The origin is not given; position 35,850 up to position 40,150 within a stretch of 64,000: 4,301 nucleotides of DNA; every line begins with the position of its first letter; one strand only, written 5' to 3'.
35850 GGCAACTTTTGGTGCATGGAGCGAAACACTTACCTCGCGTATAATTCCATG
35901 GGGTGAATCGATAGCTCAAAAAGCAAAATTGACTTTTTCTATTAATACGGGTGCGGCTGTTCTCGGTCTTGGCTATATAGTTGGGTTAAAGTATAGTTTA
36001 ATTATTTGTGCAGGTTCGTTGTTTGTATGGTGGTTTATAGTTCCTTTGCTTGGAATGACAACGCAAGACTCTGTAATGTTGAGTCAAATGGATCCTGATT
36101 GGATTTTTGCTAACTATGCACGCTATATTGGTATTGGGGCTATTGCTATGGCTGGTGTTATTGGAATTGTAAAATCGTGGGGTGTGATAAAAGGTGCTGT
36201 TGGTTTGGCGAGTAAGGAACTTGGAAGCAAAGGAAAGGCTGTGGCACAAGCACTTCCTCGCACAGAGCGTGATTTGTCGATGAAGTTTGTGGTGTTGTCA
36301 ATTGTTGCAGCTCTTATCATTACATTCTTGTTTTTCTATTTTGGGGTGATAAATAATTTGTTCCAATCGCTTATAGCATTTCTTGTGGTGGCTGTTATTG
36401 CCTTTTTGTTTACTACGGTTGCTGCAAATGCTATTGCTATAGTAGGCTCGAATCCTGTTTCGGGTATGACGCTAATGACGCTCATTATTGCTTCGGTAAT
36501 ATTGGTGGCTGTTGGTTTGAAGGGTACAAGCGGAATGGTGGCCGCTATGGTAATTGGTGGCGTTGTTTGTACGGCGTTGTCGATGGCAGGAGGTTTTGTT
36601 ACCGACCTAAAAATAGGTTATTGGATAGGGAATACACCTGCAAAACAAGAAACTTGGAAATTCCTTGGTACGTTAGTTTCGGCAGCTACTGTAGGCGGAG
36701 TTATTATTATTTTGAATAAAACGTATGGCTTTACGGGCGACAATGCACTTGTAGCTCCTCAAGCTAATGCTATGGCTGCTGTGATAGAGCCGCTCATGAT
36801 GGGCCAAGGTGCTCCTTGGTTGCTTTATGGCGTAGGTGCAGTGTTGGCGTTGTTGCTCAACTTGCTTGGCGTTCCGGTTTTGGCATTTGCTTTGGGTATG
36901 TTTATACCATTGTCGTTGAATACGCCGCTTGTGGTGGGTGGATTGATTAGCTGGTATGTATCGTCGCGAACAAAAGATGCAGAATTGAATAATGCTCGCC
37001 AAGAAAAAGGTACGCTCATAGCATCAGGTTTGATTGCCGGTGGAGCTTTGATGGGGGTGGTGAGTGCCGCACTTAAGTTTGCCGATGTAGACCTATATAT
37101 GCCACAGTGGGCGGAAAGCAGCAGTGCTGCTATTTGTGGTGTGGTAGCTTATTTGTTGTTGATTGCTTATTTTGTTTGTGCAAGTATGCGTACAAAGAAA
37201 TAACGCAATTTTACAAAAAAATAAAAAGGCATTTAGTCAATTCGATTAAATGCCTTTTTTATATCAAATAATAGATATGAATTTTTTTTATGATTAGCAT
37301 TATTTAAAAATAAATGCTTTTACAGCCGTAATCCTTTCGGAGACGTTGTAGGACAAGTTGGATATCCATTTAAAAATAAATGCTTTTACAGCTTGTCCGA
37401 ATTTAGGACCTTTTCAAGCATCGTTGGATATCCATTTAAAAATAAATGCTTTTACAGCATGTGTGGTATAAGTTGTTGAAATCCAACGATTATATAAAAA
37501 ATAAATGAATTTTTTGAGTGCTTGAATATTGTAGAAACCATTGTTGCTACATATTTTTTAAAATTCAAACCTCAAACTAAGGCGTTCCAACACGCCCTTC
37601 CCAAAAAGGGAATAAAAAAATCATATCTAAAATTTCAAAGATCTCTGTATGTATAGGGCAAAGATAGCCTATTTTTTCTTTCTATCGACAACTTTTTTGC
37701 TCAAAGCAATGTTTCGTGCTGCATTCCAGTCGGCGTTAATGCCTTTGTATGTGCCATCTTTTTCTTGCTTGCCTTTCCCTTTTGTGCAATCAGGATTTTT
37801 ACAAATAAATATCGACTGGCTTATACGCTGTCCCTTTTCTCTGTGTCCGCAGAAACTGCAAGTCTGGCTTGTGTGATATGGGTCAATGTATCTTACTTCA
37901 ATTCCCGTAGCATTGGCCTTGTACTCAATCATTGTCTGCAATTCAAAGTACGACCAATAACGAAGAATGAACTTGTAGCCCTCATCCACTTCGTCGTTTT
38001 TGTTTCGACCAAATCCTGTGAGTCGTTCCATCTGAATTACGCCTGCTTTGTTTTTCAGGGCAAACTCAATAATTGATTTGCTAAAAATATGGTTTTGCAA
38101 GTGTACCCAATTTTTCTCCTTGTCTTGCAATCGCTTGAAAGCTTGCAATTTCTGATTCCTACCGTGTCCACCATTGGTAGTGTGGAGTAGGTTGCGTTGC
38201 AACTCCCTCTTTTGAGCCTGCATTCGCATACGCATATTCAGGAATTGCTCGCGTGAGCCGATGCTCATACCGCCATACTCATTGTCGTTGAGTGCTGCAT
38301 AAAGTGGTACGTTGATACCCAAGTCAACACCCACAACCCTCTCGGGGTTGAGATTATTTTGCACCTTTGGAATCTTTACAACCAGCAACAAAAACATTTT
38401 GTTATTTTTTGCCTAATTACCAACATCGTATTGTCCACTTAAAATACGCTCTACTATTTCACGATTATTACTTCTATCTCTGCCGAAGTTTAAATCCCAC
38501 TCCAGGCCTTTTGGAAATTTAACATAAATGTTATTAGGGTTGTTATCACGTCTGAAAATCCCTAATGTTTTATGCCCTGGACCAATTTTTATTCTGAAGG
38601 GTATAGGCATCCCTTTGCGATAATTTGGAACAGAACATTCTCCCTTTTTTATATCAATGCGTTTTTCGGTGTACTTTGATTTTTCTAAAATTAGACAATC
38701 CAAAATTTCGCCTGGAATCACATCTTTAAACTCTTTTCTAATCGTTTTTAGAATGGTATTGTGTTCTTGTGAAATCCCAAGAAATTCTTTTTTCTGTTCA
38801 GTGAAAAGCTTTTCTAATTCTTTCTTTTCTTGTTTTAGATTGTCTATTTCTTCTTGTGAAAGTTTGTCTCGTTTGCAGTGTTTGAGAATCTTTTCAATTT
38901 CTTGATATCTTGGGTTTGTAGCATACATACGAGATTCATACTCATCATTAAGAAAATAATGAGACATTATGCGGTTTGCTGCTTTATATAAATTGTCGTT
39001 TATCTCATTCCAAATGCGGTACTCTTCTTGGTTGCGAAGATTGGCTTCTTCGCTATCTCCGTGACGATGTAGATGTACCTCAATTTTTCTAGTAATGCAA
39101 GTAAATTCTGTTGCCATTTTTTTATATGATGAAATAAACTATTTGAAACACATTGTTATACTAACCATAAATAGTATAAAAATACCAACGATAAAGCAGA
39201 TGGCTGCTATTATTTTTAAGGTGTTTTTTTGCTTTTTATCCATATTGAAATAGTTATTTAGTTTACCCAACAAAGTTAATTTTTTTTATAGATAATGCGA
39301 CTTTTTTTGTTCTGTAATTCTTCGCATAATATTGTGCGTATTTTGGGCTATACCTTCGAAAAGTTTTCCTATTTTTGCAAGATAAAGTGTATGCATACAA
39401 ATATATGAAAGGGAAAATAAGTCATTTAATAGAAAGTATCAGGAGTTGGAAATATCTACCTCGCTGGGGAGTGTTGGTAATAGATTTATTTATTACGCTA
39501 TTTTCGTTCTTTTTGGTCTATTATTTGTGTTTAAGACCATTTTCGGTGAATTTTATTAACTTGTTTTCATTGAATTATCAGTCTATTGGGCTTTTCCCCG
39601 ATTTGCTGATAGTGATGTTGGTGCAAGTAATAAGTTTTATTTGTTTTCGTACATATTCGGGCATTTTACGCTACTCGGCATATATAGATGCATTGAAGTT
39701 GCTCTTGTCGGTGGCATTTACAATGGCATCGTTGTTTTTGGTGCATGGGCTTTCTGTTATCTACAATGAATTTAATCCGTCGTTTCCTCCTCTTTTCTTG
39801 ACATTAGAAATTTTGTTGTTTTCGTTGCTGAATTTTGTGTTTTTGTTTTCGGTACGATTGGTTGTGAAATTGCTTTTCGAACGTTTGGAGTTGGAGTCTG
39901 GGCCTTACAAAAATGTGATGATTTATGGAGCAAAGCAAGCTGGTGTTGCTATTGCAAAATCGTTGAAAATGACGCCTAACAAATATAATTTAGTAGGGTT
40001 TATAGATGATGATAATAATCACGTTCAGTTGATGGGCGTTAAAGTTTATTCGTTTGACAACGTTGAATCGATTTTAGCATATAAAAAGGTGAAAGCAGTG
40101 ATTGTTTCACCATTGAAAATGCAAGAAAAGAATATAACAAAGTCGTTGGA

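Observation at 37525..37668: Hairpin-rich 145-nt non-coding segment between effector and array: tracrRNA or omega/reRNA-like scaffold candidate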

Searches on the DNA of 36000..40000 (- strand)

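Call 5: search_rna_families(source=window, start=36000, end=40000, threshold=evalue, max_evalue=10)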
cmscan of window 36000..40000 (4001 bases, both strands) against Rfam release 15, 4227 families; matches with E-value up to 10: 8.
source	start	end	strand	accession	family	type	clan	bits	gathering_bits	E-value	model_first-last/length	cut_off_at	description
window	37166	37265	+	RF04312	trpB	Cis-reg;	-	38.4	59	0.0058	1-107/107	no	trpB ncRNA motif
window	37192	37256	+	RF02844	RefA9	Gene; antisense;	-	27.1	49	0.36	1-64/64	no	Enterococcus sRNA A9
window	39178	39245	-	RF00112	CyaR_RyeE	Gene; sRNA;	-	24.4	47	0.28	1-85/85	no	CyaR/Rye RNA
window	37495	37531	-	RF01102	PK1-TEV_CVMV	Cis-reg; leader;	-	22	40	3.1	1-37/37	no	5'-leader pseudoknot of TEV/CVMV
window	39121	39181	+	RF01600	snoR25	Gene; snRNA; snoRNA; CD-box;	-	21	50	9.7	1-70/70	no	small nucleolar RNA snoR25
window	37154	37256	+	RF02607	AbsR25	Gene; sRNA;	-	20.9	47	2.2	1-164/164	no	Acinetobacter sRNA 25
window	37117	37209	+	RF01797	fstAT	Gene; antitoxin;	-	20.7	72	2.7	1-94/94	no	Fst antitoxin sRNA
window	37183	37260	-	RF01464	rliA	Gene; sRNA;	-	19.5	50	0.99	49-147/224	no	Listeria sRNA rliA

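Call 57: search_dna_similar(query=window:37393-37422:-, collection=phages, mode=distant, max_evalue=1, max_rows=8)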
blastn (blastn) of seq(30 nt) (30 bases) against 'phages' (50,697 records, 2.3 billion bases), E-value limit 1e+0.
No match.

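Call 58: search_dna_similar(query=window:37327-37356:-, collection=phages, mode=distant, max_evalue=1, max_rows=8)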
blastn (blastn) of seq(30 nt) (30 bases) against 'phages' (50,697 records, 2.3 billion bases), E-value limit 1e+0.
No match.

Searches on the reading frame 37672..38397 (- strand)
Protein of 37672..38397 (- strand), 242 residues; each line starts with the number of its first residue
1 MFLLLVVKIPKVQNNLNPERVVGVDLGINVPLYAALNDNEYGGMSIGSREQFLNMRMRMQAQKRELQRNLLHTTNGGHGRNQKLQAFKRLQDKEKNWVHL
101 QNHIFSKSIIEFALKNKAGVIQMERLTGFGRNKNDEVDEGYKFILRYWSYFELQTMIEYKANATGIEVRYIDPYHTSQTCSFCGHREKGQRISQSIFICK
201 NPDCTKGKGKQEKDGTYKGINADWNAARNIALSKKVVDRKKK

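Call 7: search_protein_families(library=pfam, proteins=[window:37672-38397:-], max_evalue=1)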
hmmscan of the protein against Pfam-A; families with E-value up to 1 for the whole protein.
window:37672-38397:- (242 aa): 3 families
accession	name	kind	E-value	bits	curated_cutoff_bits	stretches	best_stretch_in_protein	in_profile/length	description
PF07282.18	Cas12f1-like_TNB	-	6.5e-15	55.5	26.3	1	150-230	1-60/60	Cas12f1-like, TNB domain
PF01385.25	OrfB_IS605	-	0.00022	21.8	30.5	1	6-118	3-108/120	Probable transposase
PF13832.12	zf-HC5HC2H_2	-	0.047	14.3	27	1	153-201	31-78/109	PHD-zinc-finger like domain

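Call 8: search_protein_families(library=ncbifam, proteins=[window:37672-38397:-], max_evalue=1)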
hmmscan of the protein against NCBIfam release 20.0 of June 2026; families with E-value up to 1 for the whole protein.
window:37672-38397:- (242 aa): 7 families
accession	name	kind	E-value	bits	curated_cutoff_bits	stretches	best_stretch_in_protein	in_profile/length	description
NF040570.1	guided_TnpB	subfamily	2.2e-40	139.1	100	1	5-231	179-387/389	RNA-guided endonuclease TnpB family protein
NF049972.1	CRISPR_Cas12f2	exception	1.6e-31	109.7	450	1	13-231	320-516/524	type V CRISPR-associated effector Cas12f2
TIGR01766.2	TIGR01766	domain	1.3e-12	48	32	1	101-177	8-82/82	IS200/IS605 family accessory protein TnpB-related protein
NF038281.1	IS200_TnpB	exception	1.7e-12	47.1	425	1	5-206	162-343/360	IS200/IS605 family element RNA-guided endonuclease TnpB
NF038280.1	IS607_TnpB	exception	2.6e-07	29.9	350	1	6-202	189-374/431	IS607 family element RNA-guided endonuclease TnpB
NF038192.1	V_cas_c2c8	exception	6.3e-07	28.8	350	1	153-188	420-455/457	type V CRISPR-associated protein C2c8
NF038191.1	V_Cas12k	exception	2e-06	26.4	150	2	17-132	442-552/629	type V CRISPR-associated protein Cas12k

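Call 19: find_related_loci(query=window:37672-38397:-, collection=genome_contigs, flank=3000)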
Query window:37672-38397:- (242 aa) in genome_contigs; peptide patterns used: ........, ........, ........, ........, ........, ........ (x = any residue, [..] = any of these).
62 stretches matched a pattern; 33 encode a relative of the query (tblastn E <= 1e-3); 33 distinct loci.
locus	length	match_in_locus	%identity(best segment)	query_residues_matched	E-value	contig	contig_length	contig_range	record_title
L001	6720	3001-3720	88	2-241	2e-147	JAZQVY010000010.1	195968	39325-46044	MAG: Alistipes sp. isolate T1900045166_TC20190160.MAGScoT_cleanbin_000056 SGB_5153_k141_51688, whole genome shotgun sequ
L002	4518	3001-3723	83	2-242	1e-142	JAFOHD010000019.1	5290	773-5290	MAG: Alistipes sp. isolate RGIG463 Dairy_cattle_Colon.Co__c1017623, whole genome shotgun sequence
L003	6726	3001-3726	81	1-242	5e-141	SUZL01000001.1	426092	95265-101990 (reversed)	MAG: Rikenellaceae bacterium isolate SIG175 NODE_16_length_426092_cov_6.658693, whole genome shotgun sequence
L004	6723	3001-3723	83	2-242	2e-140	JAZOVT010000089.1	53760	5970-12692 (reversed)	MAG: Alistipes sp. isolate T1900045525_YK20190219.MAGScoT_cleanbin_000024 SGB_7682_k141_358200, whole genome shotgun seq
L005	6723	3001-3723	83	2-242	2e-140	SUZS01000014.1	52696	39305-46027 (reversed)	MAG: Rikenellaceae bacterium isolate SIG182 NODE_14718_length_52696_cov_10.195533, whole genome shotgun sequence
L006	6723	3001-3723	80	2-242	3e-139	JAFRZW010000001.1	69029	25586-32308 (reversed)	MAG: Rikenellaceae bacterium isolate RGIG2949 Goat_Rectum-1__c165, whole genome shotgun sequence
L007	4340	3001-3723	80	2-242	5e-139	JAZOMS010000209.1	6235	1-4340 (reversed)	MAG: Alistipes sp. isolate T1900045646_YK20190340.MAGScoT_cleanbin_000016 SGB_8167_k141_2449607, whole genome shotgun se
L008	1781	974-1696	80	2-242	6e-149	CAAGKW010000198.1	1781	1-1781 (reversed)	MAG TPA_asm: uncultured Alistipes sp., isolate HGM05558, WGS project CAAGKW010000000 data, contig: SRS476346_3_k119_2530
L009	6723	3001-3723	83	2-242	3e-138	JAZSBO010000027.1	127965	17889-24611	MAG: Paludibacteraceae bacterium isolate T1900044928_TS20190394.MAGScoT_cleanbin_000001 SGB_3393_k141_1303033, whole gen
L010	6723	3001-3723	81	2-242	2e-137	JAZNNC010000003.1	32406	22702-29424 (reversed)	MAG: Tidjanibacter sp. isolate T1900044659_TS20190125.MAGScoT_cleanbin_000009 SGB_1498_k141_818610, whole genome shotgun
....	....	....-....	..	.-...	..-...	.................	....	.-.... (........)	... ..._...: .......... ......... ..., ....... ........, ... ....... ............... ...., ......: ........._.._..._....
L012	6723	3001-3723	80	2-242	2e-136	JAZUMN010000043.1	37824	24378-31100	MAG: Alistipes sp. isolate T1900044892_TS20190358.MAGScoT_cleanbin_000026 SGB_3266_k141_107892, whole genome shotgun seq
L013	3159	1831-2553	78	2-242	3e-141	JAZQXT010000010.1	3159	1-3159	MAG: Eubacteriales bacterium isolate T1900045161_TC20190155.MAGScoT_cleanbin_000054 SGB_5072_k141_1371098, whole genome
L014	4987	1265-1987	79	2-242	2e-136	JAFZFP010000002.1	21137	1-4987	MAG: Alistipes sp. isolate RGIG7722 Water_buffalos_Rectum-3__c21086, whole genome shotgun sequence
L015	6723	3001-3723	79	2-242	4e-136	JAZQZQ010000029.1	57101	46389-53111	MAG: Alistipes sp. isolate T1900045151_TC20190145.MAGScoT_cleanbin_000011 SGB_4963_k141_343519, whole genome shotgun seq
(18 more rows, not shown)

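Call 20: find_related_loci(query=window:37672-38397:-, collection=metagenome_contigs, flank=3000)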
Query window:37672-38397:- (242 aa) in metagenome_contigs; peptide patterns used: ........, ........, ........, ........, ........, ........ (x = any residue, [..] = any of these).
111 stretches matched a pattern; 38 encode a relative of the query (tblastn E <= 1e-3); 38 distinct loci.
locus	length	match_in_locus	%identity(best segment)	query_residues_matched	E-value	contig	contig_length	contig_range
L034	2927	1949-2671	85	2-242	4e-150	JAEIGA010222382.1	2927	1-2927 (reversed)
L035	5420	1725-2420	88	2-233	2e-143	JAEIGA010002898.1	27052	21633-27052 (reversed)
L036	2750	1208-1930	82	2-242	1e-147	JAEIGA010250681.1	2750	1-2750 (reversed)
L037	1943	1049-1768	83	2-241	2e-148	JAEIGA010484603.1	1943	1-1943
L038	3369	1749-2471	80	2-242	8e-143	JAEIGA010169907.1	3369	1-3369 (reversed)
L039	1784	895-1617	80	2-242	4e-147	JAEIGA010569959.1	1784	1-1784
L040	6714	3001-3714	80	1-238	2e-136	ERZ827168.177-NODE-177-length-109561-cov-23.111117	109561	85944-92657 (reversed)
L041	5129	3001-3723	77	2-242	7e-133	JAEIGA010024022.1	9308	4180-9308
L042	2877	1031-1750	78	2-241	1e-137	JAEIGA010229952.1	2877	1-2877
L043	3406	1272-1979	78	2-237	3e-133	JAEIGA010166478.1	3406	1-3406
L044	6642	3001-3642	53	5-237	2e-73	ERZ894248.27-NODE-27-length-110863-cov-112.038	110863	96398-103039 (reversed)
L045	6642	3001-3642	53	5-237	2e-73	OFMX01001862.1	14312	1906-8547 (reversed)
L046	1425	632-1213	33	1-230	8e-27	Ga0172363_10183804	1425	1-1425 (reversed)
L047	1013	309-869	27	7-236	3e-18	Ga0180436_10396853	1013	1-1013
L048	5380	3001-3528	29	22-230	4e-11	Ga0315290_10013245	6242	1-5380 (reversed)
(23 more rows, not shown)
